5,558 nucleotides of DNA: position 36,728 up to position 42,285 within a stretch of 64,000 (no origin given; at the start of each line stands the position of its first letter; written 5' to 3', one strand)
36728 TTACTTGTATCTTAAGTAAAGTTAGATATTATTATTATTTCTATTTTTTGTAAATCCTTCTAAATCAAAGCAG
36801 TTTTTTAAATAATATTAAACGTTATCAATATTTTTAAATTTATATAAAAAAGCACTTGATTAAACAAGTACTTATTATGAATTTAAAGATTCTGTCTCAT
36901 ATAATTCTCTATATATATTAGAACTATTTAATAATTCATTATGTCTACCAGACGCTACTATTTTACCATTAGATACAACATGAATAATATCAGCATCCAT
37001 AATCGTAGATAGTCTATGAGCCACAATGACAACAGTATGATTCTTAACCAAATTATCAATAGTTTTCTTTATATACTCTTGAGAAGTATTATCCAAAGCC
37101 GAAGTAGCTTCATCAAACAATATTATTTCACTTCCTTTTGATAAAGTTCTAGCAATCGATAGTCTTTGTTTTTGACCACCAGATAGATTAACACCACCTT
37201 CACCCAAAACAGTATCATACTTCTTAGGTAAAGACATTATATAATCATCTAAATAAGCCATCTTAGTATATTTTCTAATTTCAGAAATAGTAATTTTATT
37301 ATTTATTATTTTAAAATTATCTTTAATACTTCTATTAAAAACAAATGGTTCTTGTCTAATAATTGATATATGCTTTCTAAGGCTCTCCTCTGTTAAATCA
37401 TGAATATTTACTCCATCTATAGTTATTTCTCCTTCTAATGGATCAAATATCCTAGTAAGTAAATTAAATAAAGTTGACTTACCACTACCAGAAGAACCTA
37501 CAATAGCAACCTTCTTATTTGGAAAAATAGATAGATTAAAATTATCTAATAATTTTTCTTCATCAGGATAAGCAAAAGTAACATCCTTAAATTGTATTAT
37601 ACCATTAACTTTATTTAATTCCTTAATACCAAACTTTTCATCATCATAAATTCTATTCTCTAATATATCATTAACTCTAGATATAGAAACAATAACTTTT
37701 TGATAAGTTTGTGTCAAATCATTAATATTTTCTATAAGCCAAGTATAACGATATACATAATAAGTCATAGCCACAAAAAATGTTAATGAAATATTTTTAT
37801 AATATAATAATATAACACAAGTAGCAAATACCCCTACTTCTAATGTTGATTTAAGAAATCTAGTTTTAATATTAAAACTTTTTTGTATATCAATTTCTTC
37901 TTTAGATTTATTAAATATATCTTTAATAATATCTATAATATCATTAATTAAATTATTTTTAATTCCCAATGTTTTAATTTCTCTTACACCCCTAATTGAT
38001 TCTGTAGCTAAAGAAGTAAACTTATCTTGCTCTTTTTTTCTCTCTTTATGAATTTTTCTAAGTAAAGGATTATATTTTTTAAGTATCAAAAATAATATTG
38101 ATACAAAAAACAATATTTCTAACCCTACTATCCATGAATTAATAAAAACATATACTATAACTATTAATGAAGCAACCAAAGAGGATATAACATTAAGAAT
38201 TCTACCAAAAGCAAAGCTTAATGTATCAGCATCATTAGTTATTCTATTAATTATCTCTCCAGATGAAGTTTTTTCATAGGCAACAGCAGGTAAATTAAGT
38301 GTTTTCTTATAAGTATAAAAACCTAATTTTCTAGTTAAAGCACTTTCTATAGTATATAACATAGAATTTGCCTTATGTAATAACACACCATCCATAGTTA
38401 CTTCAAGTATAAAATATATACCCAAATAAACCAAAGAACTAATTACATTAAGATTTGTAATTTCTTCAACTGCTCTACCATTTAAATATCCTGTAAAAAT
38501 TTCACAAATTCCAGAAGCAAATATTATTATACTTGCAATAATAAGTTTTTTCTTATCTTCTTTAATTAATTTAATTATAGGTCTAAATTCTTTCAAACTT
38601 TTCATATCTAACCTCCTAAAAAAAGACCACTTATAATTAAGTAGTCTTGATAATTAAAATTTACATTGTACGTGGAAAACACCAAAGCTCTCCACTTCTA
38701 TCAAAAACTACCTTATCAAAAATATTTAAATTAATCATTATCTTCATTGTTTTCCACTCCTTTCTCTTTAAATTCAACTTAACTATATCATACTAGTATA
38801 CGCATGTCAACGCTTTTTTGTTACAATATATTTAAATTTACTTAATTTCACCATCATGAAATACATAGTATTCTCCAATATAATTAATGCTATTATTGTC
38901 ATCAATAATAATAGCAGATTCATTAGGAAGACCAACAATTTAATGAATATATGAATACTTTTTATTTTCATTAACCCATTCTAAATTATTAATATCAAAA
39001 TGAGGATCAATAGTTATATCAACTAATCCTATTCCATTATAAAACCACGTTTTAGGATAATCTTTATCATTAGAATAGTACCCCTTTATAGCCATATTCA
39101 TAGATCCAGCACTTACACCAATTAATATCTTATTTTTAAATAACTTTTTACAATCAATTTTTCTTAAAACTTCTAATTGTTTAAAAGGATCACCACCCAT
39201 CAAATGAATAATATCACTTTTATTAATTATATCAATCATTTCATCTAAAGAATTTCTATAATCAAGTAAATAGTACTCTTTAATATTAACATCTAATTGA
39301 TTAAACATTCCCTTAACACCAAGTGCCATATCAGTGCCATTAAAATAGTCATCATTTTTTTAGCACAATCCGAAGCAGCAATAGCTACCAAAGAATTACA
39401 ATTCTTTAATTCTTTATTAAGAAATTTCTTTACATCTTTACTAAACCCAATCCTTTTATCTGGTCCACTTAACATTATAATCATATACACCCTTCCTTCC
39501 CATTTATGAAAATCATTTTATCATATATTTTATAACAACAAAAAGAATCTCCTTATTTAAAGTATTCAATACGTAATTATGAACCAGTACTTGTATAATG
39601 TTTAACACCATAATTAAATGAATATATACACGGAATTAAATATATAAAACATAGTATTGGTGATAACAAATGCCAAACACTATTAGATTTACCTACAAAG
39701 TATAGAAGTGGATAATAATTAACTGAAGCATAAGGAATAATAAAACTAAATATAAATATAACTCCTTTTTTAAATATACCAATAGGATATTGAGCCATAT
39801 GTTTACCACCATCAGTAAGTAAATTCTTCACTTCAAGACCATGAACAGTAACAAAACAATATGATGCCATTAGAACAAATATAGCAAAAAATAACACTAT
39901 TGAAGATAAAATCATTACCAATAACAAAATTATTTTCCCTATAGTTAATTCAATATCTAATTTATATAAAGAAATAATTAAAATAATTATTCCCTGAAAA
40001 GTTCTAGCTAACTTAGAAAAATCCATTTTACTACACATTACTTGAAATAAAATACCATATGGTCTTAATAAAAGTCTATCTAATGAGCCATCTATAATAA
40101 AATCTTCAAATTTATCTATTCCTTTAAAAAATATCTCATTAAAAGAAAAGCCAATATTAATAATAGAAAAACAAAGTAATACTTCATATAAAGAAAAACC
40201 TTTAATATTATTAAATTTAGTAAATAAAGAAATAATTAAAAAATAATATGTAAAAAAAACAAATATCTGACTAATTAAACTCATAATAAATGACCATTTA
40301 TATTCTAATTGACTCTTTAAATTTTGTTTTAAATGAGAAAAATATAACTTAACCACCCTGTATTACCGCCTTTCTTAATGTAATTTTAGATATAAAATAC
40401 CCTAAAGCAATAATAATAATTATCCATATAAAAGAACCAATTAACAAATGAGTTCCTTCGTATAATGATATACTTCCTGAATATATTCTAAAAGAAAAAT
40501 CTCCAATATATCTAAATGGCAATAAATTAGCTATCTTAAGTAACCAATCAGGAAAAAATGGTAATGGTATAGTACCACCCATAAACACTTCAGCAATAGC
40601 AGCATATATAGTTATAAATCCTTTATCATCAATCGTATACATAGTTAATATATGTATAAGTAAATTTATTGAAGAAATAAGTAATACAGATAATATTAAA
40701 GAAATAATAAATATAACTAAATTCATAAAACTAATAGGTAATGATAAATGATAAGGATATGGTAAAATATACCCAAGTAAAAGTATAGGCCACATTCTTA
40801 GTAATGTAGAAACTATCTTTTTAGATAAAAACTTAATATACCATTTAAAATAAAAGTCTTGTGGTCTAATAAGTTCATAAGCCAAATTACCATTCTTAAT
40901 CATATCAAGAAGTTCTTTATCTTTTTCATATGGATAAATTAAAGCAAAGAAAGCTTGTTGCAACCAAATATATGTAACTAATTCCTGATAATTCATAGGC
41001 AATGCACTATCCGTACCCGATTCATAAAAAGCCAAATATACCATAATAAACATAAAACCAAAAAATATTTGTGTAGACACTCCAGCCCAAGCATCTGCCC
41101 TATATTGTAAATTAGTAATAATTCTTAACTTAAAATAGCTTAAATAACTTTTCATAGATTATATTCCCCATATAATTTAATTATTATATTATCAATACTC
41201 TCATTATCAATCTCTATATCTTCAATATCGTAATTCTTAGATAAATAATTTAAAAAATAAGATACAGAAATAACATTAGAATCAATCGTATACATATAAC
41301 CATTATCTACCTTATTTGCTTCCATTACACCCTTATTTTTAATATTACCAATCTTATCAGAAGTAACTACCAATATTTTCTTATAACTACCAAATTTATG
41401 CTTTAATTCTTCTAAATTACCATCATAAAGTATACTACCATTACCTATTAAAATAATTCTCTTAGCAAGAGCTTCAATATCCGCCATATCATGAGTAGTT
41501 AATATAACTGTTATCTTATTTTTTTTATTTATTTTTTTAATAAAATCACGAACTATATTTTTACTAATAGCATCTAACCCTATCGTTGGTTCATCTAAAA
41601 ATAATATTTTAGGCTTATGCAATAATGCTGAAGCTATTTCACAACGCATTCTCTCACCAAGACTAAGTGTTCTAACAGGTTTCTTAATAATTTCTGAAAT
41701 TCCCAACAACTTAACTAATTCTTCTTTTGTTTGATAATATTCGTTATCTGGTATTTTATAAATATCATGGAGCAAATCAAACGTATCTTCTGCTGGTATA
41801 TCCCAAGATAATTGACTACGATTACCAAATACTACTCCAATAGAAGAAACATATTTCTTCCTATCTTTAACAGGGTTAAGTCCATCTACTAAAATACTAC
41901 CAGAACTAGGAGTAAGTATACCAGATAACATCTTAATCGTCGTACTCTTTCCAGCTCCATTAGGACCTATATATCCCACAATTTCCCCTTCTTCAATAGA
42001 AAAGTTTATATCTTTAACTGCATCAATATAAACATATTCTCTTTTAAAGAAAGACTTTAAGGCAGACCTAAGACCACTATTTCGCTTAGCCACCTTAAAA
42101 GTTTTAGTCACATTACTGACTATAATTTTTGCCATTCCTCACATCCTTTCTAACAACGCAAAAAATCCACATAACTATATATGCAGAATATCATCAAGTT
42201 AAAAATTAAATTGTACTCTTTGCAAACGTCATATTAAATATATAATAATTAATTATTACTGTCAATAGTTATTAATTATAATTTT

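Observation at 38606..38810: Promoter, 28-codon leader ORF and terminator fused to the RBS of an ABC exporter: a probable ribosome-mediated attenuator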

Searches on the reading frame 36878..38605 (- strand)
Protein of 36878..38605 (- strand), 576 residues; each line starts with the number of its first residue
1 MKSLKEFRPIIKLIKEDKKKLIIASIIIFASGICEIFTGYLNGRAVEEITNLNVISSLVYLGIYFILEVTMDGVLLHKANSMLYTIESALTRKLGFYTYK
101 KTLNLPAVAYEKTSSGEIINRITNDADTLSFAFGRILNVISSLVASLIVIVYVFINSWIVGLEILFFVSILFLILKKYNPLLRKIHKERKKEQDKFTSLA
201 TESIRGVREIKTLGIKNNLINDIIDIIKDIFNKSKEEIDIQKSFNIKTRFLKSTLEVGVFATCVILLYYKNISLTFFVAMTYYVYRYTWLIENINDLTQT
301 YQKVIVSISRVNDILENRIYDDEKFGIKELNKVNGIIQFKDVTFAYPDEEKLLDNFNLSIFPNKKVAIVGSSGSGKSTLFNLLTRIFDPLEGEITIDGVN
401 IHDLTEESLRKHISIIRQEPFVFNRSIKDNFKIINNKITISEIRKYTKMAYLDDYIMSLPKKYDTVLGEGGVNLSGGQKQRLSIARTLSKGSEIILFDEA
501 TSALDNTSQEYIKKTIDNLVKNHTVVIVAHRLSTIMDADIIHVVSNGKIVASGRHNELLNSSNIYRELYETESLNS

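Call 8: find_related_loci(query=window:36878-38605:-, collection=genome_contigs, flank=4000)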
Query window:36878-38605:- (576 aa) in genome_contigs; peptide patterns used: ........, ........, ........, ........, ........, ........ (x = any residue, [..] = any of these).
301 stretches matched a pattern; 65 encode a relative of the query (tblastn E <= 1e-3); 65 distinct loci.
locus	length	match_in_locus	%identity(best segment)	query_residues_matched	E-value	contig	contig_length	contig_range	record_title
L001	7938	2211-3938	78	1-576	0e+0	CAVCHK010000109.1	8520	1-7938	Paludibacteraceae bacterium isolate G02611-L1_cleanbin_000020 genome assembly, contig: Spades_G02611-L1_contig_2323, who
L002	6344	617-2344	79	1-576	0e+0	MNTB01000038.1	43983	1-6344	MAG: Firmicutes bacterium CAG:321_26_22 Ley3_66761_scaffold_958, whole genome shotgun sequence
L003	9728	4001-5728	83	1-576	0e+0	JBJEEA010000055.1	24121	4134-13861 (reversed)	MAG: Bacilli bacterium isolate LOHA26_bin.017 NODE_951_length_24121_cov_10.315133, whole genome shotgun sequence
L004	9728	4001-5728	77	1-576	0e+0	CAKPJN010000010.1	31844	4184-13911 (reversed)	MAG: uncultured Bacilli bacterium isolate REFINED_METABAT215_TOP10_CONTIGS_1500_ASSEMBLY_K77_MERGED__Hadza_MoBio_hadza-E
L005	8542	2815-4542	76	1-576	0e+0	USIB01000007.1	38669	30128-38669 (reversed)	uncultured Tenericutes bacterium isolate UMGS1739 genome assembly, contig: NODE_267_length_38669_cov_7.516005, whole gen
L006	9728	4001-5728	78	1-576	0e+0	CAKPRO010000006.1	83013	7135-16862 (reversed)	MAG: uncultured Bacilli bacterium isolate REFINED_METABAT215_TOP10_CONTIGS_1500_ASSEMBLY_K77_MERGED__Hadza_MoBio_hadza-E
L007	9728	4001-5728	75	1-576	0e+0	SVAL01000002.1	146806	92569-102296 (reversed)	MAG: Bacillota bacterium isolate SIG201 NODE_442_length_146806_cov_7.645607, whole genome shotgun sequence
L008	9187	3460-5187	71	1-576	0e+0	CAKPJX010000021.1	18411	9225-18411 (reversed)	MAG: uncultured Bacilli bacterium isolate REFINED_METABAT215_TOP10_CONTIGS_1500_ASSEMBLY_K77_MERGED__Hadza_MoBio_hadza-E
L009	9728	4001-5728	75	1-576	0e+0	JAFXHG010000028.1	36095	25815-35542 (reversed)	MAG: Bacilli bacterium isolate RGIG6413 Sheep_Rectum-5__c499947, whole genome shotgun sequence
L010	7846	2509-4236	74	1-576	0e+0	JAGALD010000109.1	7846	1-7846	MAG: Bacilli bacterium isolate RGIG8542 Water_deer_Cecum-2__c563445, whole genome shotgun sequence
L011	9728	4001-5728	71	1-576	0e+0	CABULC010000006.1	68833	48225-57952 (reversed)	MAG TPA_asm: uncultured Clostridium sp. isolate MGYG-HGUT-04102 genome assembly, contig: GUT_GENOME256424_6, whole genom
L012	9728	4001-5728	71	1-576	0e+0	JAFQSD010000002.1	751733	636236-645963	MAG: Bacilli bacterium isolate RGIG2101 Goat_Colon-3__c64624, whole genome shotgun sequence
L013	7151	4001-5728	70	1-576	0e+0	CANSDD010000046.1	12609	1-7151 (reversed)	MAG TPA_asm: uncultured Tenericutes bacterium isolate SRR15510215_bin.47_metawrap_v1.3_MAG genome assembly, contig: NODE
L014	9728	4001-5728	70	1-576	0e+0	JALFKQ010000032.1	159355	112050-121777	MAG: Mycoplasmatota bacterium isolate SUG767 k141_254606, whole genome shotgun sequence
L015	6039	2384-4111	70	1-576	0e+0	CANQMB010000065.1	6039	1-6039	MAG: uncultured Bacilli bacterium isolate Lapin-014__bin60 genome assembly, contig: Lapin-014__NODE_11750_length_6039_co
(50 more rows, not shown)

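Call 9: search_protein_families(library=pfam, proteins=[window:36878-38605:-], max_evalue=0.01)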
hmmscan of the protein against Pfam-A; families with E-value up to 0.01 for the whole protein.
window:36878-38605:- (576 aa): 10 families
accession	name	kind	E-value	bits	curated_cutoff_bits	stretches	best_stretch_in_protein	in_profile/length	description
PF00005.33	ABC_tran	-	5.7e-32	111.6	25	1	353-502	1-137/137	ABC transporter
PF00664.28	ABC_membrane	-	2.5e-25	90.2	28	1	21-281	1-264/274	ABC transporter transmembrane region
PF02463.25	SMC_N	-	5.6e-08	32.9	40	1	362-544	23-211/220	RecF/RecN/SMC N terminal domain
PF09818.15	ABC_ATPase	-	1.4e-05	24.7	23.2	1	448-536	133-228/283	P-loop domain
PF13304.12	AAA_21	-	8.5e-05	23.2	27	1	367-444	3-73/304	AAA domain, putative AbiEii toxin, Type IV TA system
PF13555.12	AAA_29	-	0.00062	19.9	27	1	361-389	20-48/61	P-loop containing region of AAA domain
PF01926.29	MMR_HSR1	-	0.0011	19.5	21.9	1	365-385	1-21/113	50S ribosome-binding GTPase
PF01935.23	DUF87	-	0.0019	18.8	23.2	0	363-384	23-44/220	Helicase HerA, central domain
PF03193.22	RsgA_GTPase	-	0.0052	17.1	30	0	361-384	104-127/174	RsgA GTPase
PF01078.27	Mg_chelatase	-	0.0094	15.8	20.3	0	363-422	22-79/207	Magnesium chelatase, subunit ChlI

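Call 19: search_protein_families(library=ncbifam, proteins=[window:36878-38605:-], max_evalue=0.00001)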
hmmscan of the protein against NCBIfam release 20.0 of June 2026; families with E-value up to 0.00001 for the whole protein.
window:36878-38605:- (576 aa): 185 families (the best 25 are shown)
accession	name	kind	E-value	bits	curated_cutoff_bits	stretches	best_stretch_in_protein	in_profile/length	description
TIGR02203.1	MsbA_lipidA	equivalog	4.7e-101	339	602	1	7-570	2-567/572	lipid A export permease/ATP-binding protein MsbA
NF045513.1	HepA_fam_ABC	equivalog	8.6e-93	311.8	725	1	52-561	88-598/610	heterocyst formation ABC transporter subunit HepA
TIGR00958.1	3a01208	subfamily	4.5e-91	306.2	874.6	1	10-568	152-710/711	antigen peptide transporter 2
TIGR03796.1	NHLM_micro_ABC1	equivalog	1.6e-90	304.3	853.3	1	46-568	181-708/710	NHLP family bacteriocin export ABC transporter peptidase/permease/ATPase subunit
TIGR01846.1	type_I_sec_HlyB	subfamily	2.5e-89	300.4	725.55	1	44-572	164-692/694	type I secretion system permease/ATPase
TIGR02204.1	MsbA_rel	hypoth_equivalog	3e-88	296.9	780.4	1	98-569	97-572/576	ABC transporter, permease/ATP-binding protein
NF010178.0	PRK13657.1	equivalog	6.3e-87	292.4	733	1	11-574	11-572/588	glucan ABC transporter ATP-binding protein/ permease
NF008381.0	PRK11176.1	equivalog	3.3e-83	280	867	1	4-570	10-577/582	lipid A ABC transporter ATP-binding protein/permease MsbA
TIGR03797.1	NHLM_micro_ABC2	equivalog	2.6e-79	267.5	709.4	1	8-569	125-682/686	NHLP bacteriocin export ABC transporter permease/ATPase subunit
NF008364.0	PRK11160.1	equivalog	1.4e-76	258.3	630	1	92-570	93-573/575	heme ABC transporter ATP-binding protein/permease CydC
NF052233.1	CphA_assoc_ABC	equivalog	5.6e-76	256.4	880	1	81-572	252-743/766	cyanophycin metabolism-associated ABC transporter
NF008055.0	PRK10789.1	equivalog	9.2e-75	252.2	845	1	18-574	15-573/590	SmdA family multidrug ABC transporter permease/ATP-binding protein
TIGR01193.1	bacteriocin_ABC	subfamily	2e-74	251.4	523.85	1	2-570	142-707/708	peptide cleavage/export ABC transporter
TIGR03375.1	type_I_sec_LssB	subfamily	2.4e-74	250.9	693.1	1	55-561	185-691/696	type I secretion system permease/ATPase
TIGR02857.1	CydD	equivalog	2.5e-66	224.7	435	1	327-542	314-527/529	thiol reductant ABC exporter subunit CydD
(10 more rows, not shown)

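Call 37: search_solved_structures(query=window:36878-38605:-, max_evalue=1e-40)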
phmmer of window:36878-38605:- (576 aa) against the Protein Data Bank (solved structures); distinct sequences matched with E-value up to 1e-40: 243 (the best 60 are shown).
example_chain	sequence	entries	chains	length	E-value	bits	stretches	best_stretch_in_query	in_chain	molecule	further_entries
7zk8_A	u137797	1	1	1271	6.8e-127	427.3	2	33-568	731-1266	ATP-dependent translocase ABCB1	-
7zk4_A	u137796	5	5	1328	8.9e-127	426.9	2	33-569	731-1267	ATP-dependent translocase ABCB1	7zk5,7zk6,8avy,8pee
7zka_A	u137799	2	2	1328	1.2e-126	426.4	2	33-569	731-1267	ATP-dependent translocase ABCB1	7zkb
7zk9_A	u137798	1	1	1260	1.5e-125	422.8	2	33-559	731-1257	ATP-dependent translocase ABCB1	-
6ujw_A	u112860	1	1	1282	1.9e-125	422.5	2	33-569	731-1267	ATP-dependent translocase ABCB1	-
6ujs_A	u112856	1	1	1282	1.9e-125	422.5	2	28-569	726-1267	ATP-dependent translocase ABCB1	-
6ujr_A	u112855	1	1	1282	2e-125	422.5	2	28-569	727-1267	ATP-dependent translocase ABCB1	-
6ujt_A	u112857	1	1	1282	2.6e-125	422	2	33-569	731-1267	ATP-dependent translocase ABCB1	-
6q81_A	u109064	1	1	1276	3.2e-125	421.8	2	33-569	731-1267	P-glycoprotein (ABCB1)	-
5kpi_A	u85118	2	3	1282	3.2e-125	421.7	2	33-569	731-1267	Multidrug resistance protein 1A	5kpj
4ksb_A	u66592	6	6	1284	3.2e-125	421.7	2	33-569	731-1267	Multidrug resistance protein 1A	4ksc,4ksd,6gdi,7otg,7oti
3g60_A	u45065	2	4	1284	3.2e-125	421.7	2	33-569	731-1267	Multidrug resistance protein 1a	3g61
4m2s_A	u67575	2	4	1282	3.2e-125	421.7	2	33-569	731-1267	Multidrug resistance protein 1A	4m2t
4q9h_A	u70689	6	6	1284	3.3e-125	421.7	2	33-569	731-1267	Multidrug resistance protein 1A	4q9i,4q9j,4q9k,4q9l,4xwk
4lsg_A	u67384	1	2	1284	3.4e-125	421.7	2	33-569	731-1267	Multidrug resistance protein 1A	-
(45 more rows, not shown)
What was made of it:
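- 36875..38605 (-): Regulated gene: a 576-aa ABCB-type half-transporter (TMD-NBD fusion). It is monocistronic, with its own terminator at 36873-36850. PDB comparison in call 37.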

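Call 46: list_cluster_members(proteins=[window:38664-38747:-, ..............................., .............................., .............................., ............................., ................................, window:36878-38605:-])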
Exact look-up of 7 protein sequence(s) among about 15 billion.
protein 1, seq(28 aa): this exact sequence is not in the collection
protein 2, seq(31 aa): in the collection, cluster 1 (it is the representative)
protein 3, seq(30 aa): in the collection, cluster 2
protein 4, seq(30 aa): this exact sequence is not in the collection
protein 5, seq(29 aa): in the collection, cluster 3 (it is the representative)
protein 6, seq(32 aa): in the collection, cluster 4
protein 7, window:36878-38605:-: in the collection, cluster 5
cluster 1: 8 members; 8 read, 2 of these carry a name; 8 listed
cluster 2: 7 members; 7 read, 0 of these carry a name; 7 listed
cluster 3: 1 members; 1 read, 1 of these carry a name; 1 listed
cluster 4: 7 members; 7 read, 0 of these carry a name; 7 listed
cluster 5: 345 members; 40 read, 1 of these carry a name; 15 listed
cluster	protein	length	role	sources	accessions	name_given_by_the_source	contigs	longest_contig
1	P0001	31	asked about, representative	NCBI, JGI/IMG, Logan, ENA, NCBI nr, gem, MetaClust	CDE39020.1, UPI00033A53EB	unknown [Firmicutes bacterium CAG:321] | hypothetical protein | status=active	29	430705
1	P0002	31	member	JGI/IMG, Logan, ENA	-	hypothetical protein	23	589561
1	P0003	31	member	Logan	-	-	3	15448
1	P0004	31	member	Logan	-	-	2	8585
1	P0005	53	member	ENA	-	-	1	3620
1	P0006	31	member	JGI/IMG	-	-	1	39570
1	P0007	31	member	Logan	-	-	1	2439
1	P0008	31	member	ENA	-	-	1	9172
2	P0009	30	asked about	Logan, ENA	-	-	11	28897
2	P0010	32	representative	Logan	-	-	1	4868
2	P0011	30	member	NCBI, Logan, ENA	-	-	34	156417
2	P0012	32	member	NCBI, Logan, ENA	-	-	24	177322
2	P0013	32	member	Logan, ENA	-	-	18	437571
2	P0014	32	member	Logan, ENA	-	-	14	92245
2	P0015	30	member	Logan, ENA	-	-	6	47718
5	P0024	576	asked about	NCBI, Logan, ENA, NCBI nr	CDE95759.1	putative lipid A export ATP-binding/permease protein MsbA [Clostridium sp. CAG:914]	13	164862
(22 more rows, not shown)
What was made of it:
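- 36875..38605 (-): The exact protein is CDE95759.1, Clostridium sp. CAG:914 (call 46).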

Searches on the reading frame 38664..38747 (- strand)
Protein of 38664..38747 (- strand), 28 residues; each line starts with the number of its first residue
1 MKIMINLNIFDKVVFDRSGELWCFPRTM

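Call 9: search_protein_families(library=pfam, proteins=[window:38664-38747:-], max_evalue=0.01)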
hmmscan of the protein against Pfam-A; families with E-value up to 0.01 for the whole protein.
seq(28 aa): 0 families

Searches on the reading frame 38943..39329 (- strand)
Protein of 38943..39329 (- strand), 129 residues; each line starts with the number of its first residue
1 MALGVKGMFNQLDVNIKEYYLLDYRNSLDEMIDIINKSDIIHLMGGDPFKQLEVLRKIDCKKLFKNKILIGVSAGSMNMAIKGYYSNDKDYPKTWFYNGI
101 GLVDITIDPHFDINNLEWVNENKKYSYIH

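Call 9: search_protein_families(library=pfam, proteins=[window:38943-39329:-], max_evalue=0.01)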
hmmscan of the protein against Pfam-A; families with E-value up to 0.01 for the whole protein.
window:38943-39329:- (129 aa): 1 family
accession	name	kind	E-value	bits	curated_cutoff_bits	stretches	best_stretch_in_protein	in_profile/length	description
PF03575.23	Peptidase_S51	-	5.6e-12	46.2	23.9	1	5-112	52-164/206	Peptidase family S51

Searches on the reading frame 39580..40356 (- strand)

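Call 9: search_protein_families(library=pfam, proteins=[window:39580-40356:-], max_evalue=0.01)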
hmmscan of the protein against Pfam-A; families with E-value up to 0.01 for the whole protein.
window:39580-40356:- (259 aa): 1 family
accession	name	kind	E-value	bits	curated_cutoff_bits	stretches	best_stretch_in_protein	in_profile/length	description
PF06182.17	ABC2_membrane_6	-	6e-38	131.3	22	1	33-258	3-229/229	ABC-2 family transporter protein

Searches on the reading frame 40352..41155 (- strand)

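Call 9: search_protein_families(library=pfam, proteins=[window:40352-41155:-], max_evalue=0.01)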
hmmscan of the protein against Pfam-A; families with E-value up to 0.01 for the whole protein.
window:40352-41155:- (268 aa): 2 families
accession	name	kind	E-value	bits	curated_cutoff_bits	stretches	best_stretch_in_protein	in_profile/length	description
PF06182.17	ABC2_membrane_6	-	1.2e-10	42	22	1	36-266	7-228/229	ABC-2 family transporter protein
PF12698.13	ABC2_membrane_3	-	0.00079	19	31.6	1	113-253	210-342/347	ABC-2 family transporter protein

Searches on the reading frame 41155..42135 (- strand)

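Call 9: search_protein_families(library=pfam, proteins=[window:41155-42135:-], max_evalue=0.01)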
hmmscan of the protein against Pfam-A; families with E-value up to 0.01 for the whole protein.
window:41155-42135:- (327 aa): 7 families
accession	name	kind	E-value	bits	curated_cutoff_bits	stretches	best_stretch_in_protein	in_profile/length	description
PF00005.33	ABC_tran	-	4.3e-30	105.5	25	1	40-184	1-136/137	ABC transporter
PF13304.12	AAA_21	-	4.9e-11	43.7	27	1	112-217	179-300/304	AAA domain, putative AbiEii toxin, Type IV TA system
PF13732.12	DrrA1-3_C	-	0.0002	22.5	27.4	1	239-320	1-79/81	ATP-binding protein DrrA1-3-like, C-terminal domain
PF13555.12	AAA_29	-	0.0067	16.6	27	0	48-78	22-50/61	P-loop containing region of AAA domain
PF00004.35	AAA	-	0.007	17.3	21.2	0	172-223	55-117/131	ATPase family associated with various cellular activities (AAA)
PF02463.25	SMC_N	-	0.007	16.3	40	0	53-218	27-202/220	RecF/RecN/SMC N terminal domain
PF13175.12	AAA_15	-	0.0082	16.2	32.1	0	55-77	28-50/374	AAA ATPase domain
